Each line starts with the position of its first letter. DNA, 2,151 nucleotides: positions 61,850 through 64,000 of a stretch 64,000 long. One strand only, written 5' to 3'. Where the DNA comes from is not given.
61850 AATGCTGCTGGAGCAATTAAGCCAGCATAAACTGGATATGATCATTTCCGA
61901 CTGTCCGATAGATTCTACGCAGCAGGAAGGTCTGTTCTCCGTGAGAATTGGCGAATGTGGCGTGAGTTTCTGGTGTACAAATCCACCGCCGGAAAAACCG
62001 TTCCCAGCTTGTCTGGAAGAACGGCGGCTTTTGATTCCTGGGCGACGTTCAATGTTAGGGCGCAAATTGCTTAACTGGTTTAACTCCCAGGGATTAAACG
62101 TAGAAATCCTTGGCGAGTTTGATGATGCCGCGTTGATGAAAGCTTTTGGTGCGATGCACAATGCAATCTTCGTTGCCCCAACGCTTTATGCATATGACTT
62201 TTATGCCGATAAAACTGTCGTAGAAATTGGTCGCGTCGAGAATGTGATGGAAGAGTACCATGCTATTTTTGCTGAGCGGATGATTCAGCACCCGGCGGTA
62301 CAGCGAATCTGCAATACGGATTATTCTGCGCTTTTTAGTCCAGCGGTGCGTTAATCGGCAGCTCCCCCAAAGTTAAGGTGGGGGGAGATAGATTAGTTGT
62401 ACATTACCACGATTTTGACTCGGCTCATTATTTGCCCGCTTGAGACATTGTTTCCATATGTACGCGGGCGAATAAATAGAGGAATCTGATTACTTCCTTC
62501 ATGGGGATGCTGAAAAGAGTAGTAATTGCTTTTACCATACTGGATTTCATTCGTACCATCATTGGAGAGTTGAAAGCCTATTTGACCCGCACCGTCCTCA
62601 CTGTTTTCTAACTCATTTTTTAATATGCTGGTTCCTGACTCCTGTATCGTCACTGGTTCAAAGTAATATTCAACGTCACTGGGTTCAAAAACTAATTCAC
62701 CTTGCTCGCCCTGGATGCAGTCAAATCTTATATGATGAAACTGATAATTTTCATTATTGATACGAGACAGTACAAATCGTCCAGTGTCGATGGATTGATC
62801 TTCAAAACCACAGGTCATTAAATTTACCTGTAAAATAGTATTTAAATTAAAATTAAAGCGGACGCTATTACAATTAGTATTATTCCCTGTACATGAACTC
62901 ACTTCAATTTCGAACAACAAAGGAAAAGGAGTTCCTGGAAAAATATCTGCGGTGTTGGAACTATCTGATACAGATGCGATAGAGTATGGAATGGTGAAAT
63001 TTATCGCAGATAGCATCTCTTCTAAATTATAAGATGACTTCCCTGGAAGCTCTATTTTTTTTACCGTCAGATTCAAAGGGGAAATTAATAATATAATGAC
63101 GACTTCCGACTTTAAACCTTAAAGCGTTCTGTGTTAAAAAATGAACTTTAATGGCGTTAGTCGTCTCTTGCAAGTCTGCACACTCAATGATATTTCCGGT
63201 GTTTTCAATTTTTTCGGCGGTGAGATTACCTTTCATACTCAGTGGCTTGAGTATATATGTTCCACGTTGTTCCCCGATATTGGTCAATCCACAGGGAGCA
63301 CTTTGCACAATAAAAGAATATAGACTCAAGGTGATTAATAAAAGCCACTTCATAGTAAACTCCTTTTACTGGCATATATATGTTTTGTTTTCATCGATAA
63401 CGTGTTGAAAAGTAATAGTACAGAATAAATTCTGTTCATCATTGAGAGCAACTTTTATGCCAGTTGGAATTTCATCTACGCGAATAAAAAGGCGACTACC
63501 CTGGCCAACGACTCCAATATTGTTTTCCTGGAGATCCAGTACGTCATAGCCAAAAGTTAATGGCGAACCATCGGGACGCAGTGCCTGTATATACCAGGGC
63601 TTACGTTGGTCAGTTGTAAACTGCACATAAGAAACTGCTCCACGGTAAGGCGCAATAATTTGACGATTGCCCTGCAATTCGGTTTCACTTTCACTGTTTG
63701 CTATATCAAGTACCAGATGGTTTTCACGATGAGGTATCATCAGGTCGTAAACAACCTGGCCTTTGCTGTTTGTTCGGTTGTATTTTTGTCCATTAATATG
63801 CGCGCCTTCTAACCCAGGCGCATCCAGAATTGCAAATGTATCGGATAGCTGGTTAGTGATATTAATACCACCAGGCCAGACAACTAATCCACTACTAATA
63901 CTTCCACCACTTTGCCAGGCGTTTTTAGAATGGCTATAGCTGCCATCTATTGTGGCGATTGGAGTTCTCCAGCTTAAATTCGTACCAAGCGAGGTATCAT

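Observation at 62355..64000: Chaperone-usher fimbrial operon immediately downstream of nhaR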

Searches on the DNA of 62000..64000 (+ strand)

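Call 3: search_dna_similar(query=window:62355-64000:+, collection=ecoli_genomes, mode=near, max_rows=30)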
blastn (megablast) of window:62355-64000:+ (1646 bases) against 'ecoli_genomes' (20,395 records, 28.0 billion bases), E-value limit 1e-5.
Records with a match: 4222; places in all: 4241; records where one place covers at least 80% of the query: 3618.
Genomes with a match: 4222 of 5426; with a place that covers at least 80% of the query: 3618. Places per genome that has any: lowest 1, median 1, highest 2. On chromosomes: 4238 places; on plasmids: 3.
Best place of each record, by identity: >=99% 879; 95-99% 3332; 90-95% 7; 80-90% 4.
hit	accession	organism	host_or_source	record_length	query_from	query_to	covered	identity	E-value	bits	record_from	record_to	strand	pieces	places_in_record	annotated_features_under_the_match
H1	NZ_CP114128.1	Escherichia coli strain PE164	pig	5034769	1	1646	100%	100.0%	0e+0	3040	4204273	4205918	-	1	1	fimbrial family protein | fimbrial biogenesis outer membrane usher protein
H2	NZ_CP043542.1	Escherichia coli strain F2_81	Sus scrofa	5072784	1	1646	100%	100.0%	0e+0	3040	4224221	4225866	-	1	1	fimbrial family protein | fimbrial biogenesis outer membrane usher protein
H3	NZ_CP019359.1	Escherichia coli strain XH990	Homo sapiens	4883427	1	1646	100%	99.8%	0e+0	3016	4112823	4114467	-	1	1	hypothetical protein | fimbrial biogenesis outer membrane usher protein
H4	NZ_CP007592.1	Escherichia coli O157:H16 strain Santai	duck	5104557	1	1646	100%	99.8%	0e+0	3016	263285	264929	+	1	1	hypothetical protein | fimbrial biogenesis outer membrane usher protein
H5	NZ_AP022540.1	Escherichia coli strain THO-010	Homo sapiens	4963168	1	1646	100%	99.8%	0e+0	3016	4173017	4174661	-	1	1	hypothetical protein | fimbria/pilus outer membrane usher protein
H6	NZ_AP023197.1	Escherichia coli strain TUM18780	Homo sapiens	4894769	1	1646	100%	99.8%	0e+0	3016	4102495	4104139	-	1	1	hypothetical protein | fimbrial biogenesis outer membrane usher protein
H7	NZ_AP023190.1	Escherichia coli strain TUM18530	Homo sapiens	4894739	1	1646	100%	99.8%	0e+0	3016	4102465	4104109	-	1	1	hypothetical protein | fimbrial biogenesis outer membrane usher protein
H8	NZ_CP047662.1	Escherichia coli strain LD93-1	feces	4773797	1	1646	100%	99.8%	0e+0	3016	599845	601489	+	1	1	hypothetical protein | fimbrial biogenesis outer membrane usher protein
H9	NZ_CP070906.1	Escherichia coli strain 88COLEC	Homo sapiens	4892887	1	1646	100%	99.8%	0e+0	3016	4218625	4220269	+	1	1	hypothetical protein | fimbrial biogenesis outer membrane usher protein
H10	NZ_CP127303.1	Escherichia coli strain APEC37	Gallus gallus domesticus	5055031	1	1646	100%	99.8%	0e+0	3016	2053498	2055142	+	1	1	hypothetical protein | fimbrial biogenesis outer membrane usher protein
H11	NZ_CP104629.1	Escherichia coli strain AHM21C2872I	In-house environment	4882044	1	1646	100%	99.8%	0e+0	3016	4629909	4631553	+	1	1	hypothetical protein | fimbrial biogenesis outer membrane usher protein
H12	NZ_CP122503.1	Escherichia coli strain W619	pig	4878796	1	1646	100%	99.8%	0e+0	3016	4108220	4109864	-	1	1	hypothetical protein | fimbrial biogenesis outer membrane usher protein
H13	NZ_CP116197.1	Escherichia coli strain DETEC-C31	human clinical specimen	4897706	1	1646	100%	99.8%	0e+0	3016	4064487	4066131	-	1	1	hypothetical protein | fimbrial biogenesis outer membrane usher protein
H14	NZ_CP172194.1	Escherichia coli strain GF66.1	chicken meat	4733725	1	1646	100%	99.8%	0e+0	3016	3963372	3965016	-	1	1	hypothetical protein | fimbrial biogenesis outer membrane usher protein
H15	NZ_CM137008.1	Escherichia coli strain 3CM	Mink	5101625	1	1646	100%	99.8%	0e+0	3016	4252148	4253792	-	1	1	hypothetical protein | fimbrial biogenesis outer membrane usher protein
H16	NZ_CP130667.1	Escherichia coli strain SM107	Homo sapiens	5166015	1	1646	100%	99.7%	0e+0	3011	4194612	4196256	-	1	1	fimbrial family protein | fimbrial biogenesis outer membrane usher protein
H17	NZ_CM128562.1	Escherichia coli strain 2824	chicken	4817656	1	1646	100%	99.7%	0e+0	3011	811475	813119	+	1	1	hypothetical protein | fimbrial biogenesis outer membrane usher protein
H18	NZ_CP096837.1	Escherichia coli strain PS10-3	small intestine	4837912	1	1646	100%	99.6%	0e+0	3000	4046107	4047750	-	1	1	hypothetical protein | fimbrial biogenesis outer membrane usher protein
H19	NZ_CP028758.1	Escherichia coli strain A16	Otter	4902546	1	1646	100%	99.6%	0e+0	3000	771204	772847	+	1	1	hypothetical protein | fimbrial biogenesis outer membrane usher protein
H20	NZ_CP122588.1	Escherichia coli strain ETEC6335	Sus scrofa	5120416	1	1646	100%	99.6%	0e+0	3000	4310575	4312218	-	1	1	hypothetical protein | fimbrial biogenesis outer membrane usher protein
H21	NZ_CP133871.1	Escherichia coli strain ES5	Homo sapiens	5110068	1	1646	100%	99.6%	0e+0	3000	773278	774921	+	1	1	hypothetical protein | fimbrial biogenesis outer membrane usher protein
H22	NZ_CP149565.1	Escherichia coli strain 1504D004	Sus scrofa domesticus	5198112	1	1646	100%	99.6%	0e+0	3000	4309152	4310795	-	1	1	hypothetical protein | fimbrial biogenesis outer membrane usher protein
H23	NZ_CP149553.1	Escherichia coli strain 1604D011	Sus scrofa domesticus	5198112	1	1646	100%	99.6%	0e+0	3000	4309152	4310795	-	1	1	hypothetical protein | fimbrial biogenesis outer membrane usher protein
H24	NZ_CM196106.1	Escherichia coli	urban waste bin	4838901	1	1646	100%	99.6%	0e+0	3000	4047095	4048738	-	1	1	hypothetical protein | fimbrial biogenesis outer membrane usher protein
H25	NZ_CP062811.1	Escherichia coli strain Res13-Sevr-PER07-33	Sus scrofa domesticus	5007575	1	1646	100%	99.5%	0e+0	2994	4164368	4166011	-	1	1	hypothetical protein | fimbrial biogenesis outer membrane usher protein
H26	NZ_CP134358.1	Escherichia coli strain TUM13936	Homo sapiens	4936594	1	1646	100%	99.5%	0e+0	2994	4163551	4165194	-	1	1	hypothetical protein | fimbrial biogenesis outer membrane usher protein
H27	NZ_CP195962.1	Escherichia coli strain D8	Water sample from the Juan Diaz River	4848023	1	1646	100%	99.5%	0e+0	2994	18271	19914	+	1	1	hypothetical protein | fimbrial biogenesis outer membrane usher protein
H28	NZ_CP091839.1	Escherichia coli strain SWYHX138.261ft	Equus ferus caballus (Thoroughbred)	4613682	1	1646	100%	99.5%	0e+0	2988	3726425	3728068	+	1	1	hypothetical protein | fimbria/pilus outer membrane usher protein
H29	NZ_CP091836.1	Escherichia coli strain SWYHX138.33gt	Equus ferus caballus (Thoroughbred)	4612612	1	1646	100%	99.5%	0e+0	2988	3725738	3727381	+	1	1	hypothetical protein | fimbria/pilus outer membrane usher protein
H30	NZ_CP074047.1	Escherichia coli strain PD7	Pig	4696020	1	1646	100%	99.5%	0e+0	2988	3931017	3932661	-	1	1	fimbrial family protein | fimbrial biogenesis outer membrane usher protein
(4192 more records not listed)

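Call 7: get_annotated_region(hit=H1, flank=9000)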
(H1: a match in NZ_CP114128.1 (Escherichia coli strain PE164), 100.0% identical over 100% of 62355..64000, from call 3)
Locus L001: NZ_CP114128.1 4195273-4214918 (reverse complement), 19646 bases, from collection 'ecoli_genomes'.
description: Escherichia coli strain PE164 chromosome, complete genome
organism: Escherichia coli strain PE164 (NCBI taxid 562)
replicon: chromosome; assembly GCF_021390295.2
host: pig; source: diarrhea and blood; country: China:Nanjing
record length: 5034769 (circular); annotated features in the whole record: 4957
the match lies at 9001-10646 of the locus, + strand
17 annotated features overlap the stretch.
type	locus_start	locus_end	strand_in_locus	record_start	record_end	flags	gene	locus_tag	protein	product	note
CDS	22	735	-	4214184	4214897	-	msyB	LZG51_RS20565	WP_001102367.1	acidic protein MsyB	-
CDS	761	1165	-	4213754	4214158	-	yaaI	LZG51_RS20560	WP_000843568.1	DUF2541 family protein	-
CDS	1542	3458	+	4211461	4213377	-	dnaK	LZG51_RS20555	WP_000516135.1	molecular chaperone DnaK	-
CDS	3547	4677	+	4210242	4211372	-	dnaJ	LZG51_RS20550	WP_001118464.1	molecular chaperone DnaJ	-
CDS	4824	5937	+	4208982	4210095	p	-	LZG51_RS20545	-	IS4-like element IS421 family transposase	frameshifted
CDS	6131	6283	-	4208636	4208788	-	mokC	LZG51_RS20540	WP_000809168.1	type I toxin-antitoxin system toxin MokC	-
CDS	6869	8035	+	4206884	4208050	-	nhaA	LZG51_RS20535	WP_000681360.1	Na+/H+ antiporter NhaA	-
CDS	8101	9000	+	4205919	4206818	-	nhaR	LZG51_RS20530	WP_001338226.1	transcriptional activator NhaR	-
CDS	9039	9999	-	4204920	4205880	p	-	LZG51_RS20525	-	fimbrial family protein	frameshifted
CDS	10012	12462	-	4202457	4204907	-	-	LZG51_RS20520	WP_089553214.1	fimbrial biogenesis outer membrane usher protein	-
CDS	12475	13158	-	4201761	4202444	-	-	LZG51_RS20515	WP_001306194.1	fimbria/pilus periplasmic chaperone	-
CDS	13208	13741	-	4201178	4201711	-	-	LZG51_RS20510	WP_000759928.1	fimbrial protein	-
CDS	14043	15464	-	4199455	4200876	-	espX1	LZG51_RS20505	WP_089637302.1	type III secretion system effector EspX1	-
CDS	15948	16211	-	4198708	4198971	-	rpsT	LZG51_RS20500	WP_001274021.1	30S ribosomal protein S20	-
CDS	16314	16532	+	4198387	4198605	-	yaaY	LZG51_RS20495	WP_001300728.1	DUF2575 family protein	-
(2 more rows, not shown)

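Call 8: get_annotated_region(hit=H3, flank=9000)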
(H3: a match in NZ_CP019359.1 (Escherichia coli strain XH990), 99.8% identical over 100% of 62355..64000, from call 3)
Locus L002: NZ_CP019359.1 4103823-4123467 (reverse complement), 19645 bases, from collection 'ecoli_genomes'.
description: Escherichia coli strain XH990 chromosome, complete genome
organism: Escherichia coli strain XH990 (NCBI taxid 562)
replicon: chromosome; assembly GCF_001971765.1
host: Homo sapiens; source: urine; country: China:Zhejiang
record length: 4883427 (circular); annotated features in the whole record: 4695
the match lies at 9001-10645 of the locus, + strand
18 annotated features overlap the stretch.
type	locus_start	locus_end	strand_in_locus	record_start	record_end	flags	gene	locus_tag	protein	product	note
CDS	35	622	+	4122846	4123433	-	mog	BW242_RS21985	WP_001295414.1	molybdopterin adenylyltransferase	-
CDS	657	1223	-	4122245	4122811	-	satP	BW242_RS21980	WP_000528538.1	acetate uptake transporter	-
CDS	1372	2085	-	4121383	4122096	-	msyB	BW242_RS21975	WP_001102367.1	acidic protein MsyB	-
CDS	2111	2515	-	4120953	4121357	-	yaaI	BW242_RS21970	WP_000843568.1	DUF2541 family protein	-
CDS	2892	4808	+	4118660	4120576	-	dnaK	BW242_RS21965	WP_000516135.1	molecular chaperone DnaK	-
CDS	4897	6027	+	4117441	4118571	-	dnaJ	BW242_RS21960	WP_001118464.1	molecular chaperone DnaJ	-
CDS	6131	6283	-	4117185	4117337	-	mokC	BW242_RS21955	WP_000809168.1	type I toxin-antitoxin system toxin MokC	-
CDS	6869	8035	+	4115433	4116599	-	nhaA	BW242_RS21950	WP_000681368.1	Na+/H+ antiporter NhaA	-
CDS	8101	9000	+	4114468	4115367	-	nhaR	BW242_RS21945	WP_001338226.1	transcriptional activator NhaR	-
CDS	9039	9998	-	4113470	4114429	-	-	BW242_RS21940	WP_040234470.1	hypothetical protein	-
CDS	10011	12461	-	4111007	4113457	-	-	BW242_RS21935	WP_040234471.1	fimbrial biogenesis outer membrane usher protein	-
CDS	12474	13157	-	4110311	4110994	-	-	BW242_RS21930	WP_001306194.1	fimbria/pilus periplasmic chaperone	-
CDS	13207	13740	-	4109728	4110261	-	-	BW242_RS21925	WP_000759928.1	fimbrial protein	-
CDS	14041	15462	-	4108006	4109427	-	espX1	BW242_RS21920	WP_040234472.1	type III secretion system effector EspX1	-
CDS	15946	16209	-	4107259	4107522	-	rpsT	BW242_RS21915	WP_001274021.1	30S ribosomal protein S20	-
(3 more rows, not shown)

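Call 25: search_dna_similar(query=window:62000-64000:+, collection=ecoli_genomes, mode=near, rows=spread, max_rows=40)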
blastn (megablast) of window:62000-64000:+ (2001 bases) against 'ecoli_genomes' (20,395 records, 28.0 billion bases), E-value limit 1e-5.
Records with a match: 4867; places in all: 4872; records where one place covers at least 80% of the query: 3631.
Genomes with a match: 4867 of 5426; with a place that covers at least 80% of the query: 3631. Places per genome that has any: lowest 1, median 1, highest 2. On chromosomes: 4869 places; on plasmids: 3.
Best place of each record, by identity: >=99% 928; 95-99% 3926; 90-95% 12; 80-90% 1.
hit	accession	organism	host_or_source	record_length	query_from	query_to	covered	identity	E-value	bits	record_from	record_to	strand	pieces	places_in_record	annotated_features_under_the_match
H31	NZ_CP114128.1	Escherichia coli strain PE164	pig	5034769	1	2001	100%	100.0%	0e+0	3696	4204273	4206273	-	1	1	fimbrial family protein | fimbrial biogenesis outer membrane usher protein | nhaR: transcriptional activator NhaR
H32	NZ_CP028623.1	Escherichia coli strain 138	cattle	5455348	1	2001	100%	99.1%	0e+0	3594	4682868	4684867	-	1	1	fimbrial family protein | fimbrial biogenesis outer membrane usher protein | nhaR: transcriptional activator NhaR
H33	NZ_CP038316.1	Escherichia coli O157:H7 strain NE92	bovine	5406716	1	2001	100%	99.0%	0e+0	3589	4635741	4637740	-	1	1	fimbrial family protein | fimbrial biogenesis outer membrane usher protein | nhaR: transcriptional activator NhaR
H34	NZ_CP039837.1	Escherichia coli O55:H7 strain USDA5905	Food (meat)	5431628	1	2001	100%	99.0%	0e+0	3583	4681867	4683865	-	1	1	hypothetical protein | fimbrial biogenesis outer membrane usher protein | nhaR: transcriptional activator NhaR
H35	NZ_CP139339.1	Escherichia coli strain YZ22MPE6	pork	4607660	1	2001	100%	98.6%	0e+0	3539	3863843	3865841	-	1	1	hypothetical protein | fimbria/pilus outer membrane usher protein | nhaR: transcriptional activator NhaR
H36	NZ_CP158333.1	Escherichia coli strain 129130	Homo sapiens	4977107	1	2001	100%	98.3%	0e+0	3500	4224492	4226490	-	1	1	hypothetical protein | fimbria/pilus outer membrane usher protein | nhaR: transcriptional activator NhaR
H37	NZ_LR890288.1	Escherichia coli strain MSB1_1A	Homo sapiens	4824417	1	2001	100%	98.2%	0e+0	3494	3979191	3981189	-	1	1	hypothetical protein | fimbria/pilus outer membrane usher protein | nhaR: transcriptional activator NhaR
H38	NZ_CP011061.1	Escherichia coli str. Sanji strain Sanji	pheasant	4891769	1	2001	100%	98.2%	0e+0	3489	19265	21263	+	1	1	hypothetical protein | fimbria/pilus outer membrane usher protein | nhaR: transcriptional activator NhaR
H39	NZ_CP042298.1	Escherichia coli strain RM9088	crow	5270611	1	2001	100%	98.1%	0e+0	3491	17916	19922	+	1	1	fimbrial family protein | fimbria/pilus outer membrane usher protein | nhaR: transcriptional activator NhaR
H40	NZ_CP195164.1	Escherichia coli strain G47-1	Homo sapiens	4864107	1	2001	100%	98.1%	0e+0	3483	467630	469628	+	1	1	hypothetical protein | fimbria/pilus outer membrane usher protein | nhaR: transcriptional activator NhaR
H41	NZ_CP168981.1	Escherichia coli strain UTAK-12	Veal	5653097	1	2001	100%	98.1%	0e+0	3478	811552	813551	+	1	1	hypothetical protein | fimbria/pilus outer membrane usher protein | nhaR: transcriptional activator NhaR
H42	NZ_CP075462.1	Escherichia coli strain NT1F10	pig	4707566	1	2001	100%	98.1%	0e+0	3478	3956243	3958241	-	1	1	hypothetical protein | fimbria/pilus outer membrane usher protein | nhaR: transcriptional activator NhaR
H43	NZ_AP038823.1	Escherichia coli strain TB4328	Gallus gallus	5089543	1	2001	100%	98.1%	0e+0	3478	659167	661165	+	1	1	hypothetical protein | fimbria/pilus outer membrane usher protein | nhaR: transcriptional activator NhaR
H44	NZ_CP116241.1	Escherichia coli strain 7.1994/NIST0056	avian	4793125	1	2001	100%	98.0%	0e+0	3472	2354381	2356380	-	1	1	hypothetical protein | fimbria/pilus outer membrane usher protein | nhaR: transcriptional activator NhaR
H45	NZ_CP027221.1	Escherichia coli strain 2015C-3101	Homo sapiens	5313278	1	2001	100%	98.0%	0e+0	3472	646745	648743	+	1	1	hypothetical protein | fimbria/pilus outer membrane usher protein | nhaR: transcriptional activator NhaR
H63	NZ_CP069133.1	Escherichia coli BW25113 strain BW25113 substr. CHXR2G20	not applicable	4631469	1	531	27%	99.1%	0e+0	952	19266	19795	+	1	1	nhaR: transcriptional activator NhaR | fimbrial family protein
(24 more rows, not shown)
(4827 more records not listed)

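Call 26: get_annotated_region(hit=H33, flank=6500)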
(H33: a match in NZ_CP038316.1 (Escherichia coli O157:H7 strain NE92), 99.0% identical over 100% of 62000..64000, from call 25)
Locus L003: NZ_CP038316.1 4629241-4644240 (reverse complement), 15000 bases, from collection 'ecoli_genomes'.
description: Escherichia coli O157:H7 strain NE92 chromosome, complete genome
organism: Escherichia coli O157:H7 strain NE92 (NCBI taxid 83334)
replicon: chromosome; assembly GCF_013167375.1
host: bovine; source: missing; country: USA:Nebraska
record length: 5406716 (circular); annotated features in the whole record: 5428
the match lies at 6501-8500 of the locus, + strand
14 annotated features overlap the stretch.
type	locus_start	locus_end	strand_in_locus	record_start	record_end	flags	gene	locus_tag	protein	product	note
CDS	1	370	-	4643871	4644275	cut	yaaI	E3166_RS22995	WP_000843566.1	DUF2541 family protein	-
CDS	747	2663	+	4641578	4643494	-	dnaK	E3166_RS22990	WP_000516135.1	molecular chaperone DnaK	-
CDS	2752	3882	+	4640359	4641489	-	dnaJ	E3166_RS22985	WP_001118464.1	molecular chaperone DnaJ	-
CDS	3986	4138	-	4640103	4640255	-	mokC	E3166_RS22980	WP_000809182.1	type I toxin-antitoxin system toxin MokC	-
CDS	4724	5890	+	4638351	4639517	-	nhaA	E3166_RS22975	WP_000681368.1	Na+/H+ antiporter NhaA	-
CDS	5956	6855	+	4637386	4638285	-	nhaR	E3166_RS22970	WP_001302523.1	transcriptional activator NhaR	-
CDS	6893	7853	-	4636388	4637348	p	-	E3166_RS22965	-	fimbrial family protein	frameshifted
CDS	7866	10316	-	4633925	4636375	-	-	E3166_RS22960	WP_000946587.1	fimbrial biogenesis outer membrane usher protein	-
CDS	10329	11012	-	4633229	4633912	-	-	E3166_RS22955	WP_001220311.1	fimbria/pilus periplasmic chaperone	-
CDS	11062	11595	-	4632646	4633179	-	-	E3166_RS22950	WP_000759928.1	fimbrial protein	-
CDS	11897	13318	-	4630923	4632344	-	espX1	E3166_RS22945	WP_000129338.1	type III secretion system effector EspX1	-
CDS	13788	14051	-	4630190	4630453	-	rpsT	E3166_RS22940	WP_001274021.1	30S ribosomal protein S20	-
CDS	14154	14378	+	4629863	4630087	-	yaaY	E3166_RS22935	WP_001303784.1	DUF2575 family protein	-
CDS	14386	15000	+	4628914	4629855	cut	ribF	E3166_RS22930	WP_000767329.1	bifunctional riboflavin kinase/FAD synthetase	-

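Call 27: get_annotated_region(hit=H63, flank=3000)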
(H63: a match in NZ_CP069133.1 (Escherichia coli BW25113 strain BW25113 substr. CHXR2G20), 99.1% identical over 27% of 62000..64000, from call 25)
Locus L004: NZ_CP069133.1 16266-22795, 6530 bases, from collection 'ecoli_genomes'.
description: Escherichia coli BW25113 substr. CHXR2G20 chromosome, complete genome
organism: Escherichia coli BW25113 strain BW25113 substr. CHXR2G20 (NCBI taxid 679895)
replicon: chromosome; assembly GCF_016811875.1
host: not applicable; source: -; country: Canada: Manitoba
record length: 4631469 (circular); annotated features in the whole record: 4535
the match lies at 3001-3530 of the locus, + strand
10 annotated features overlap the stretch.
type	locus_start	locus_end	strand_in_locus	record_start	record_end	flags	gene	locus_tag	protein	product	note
CDS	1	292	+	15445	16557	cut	-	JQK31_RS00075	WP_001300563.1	IS4-like element IS421 family transposase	-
CDS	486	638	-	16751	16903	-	mokC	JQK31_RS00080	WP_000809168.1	type I toxin-antitoxin system toxin MokC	-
CDS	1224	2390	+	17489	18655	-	nhaA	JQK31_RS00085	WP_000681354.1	Na+/H+ antiporter NhaA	-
CDS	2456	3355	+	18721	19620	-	nhaR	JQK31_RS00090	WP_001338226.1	transcriptional activator NhaR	-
CDS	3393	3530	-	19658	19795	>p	-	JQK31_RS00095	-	fimbrial family protein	incomplete; partial in the middle of a contig; missing N-terminus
CDS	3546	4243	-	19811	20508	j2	-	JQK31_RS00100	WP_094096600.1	IS1-like element IS1A family transposase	programmed frameshift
CDS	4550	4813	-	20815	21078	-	rpsT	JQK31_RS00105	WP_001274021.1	30S ribosomal protein S20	-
CDS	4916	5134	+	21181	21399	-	yaaY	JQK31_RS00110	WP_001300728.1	DUF2575 family protein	-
CDS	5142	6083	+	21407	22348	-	ribF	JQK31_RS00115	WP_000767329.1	bifunctional riboflavin kinase/FAD synthetase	-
CDS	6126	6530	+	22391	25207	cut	ileS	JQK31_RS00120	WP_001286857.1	isoleucine--tRNA ligase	-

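Call 28: get_annotated_region(hit=H34, flank=1000)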
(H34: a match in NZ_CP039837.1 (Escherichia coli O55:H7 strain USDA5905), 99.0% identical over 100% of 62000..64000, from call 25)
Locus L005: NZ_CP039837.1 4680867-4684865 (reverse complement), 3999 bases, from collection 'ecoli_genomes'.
description: Escherichia coli O55:H7 strain USDA5905 chromosome, complete genome
organism: Escherichia coli O55:H7 strain USDA5905 (NCBI taxid 244320)
replicon: chromosome; assembly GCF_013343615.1
host: -; source: Food (meat); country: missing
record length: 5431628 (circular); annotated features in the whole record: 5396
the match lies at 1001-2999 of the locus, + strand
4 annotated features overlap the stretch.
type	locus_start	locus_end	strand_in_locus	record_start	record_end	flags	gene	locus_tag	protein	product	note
CDS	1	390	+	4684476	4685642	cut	nhaA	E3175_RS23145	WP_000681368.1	Na+/H+ antiporter NhaA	-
CDS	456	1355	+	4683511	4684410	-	nhaR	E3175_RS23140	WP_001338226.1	transcriptional activator NhaR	-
CDS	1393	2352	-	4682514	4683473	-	-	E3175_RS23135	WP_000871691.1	hypothetical protein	-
CDS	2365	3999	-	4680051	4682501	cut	-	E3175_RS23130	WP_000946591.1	fimbrial biogenesis outer membrane usher protein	-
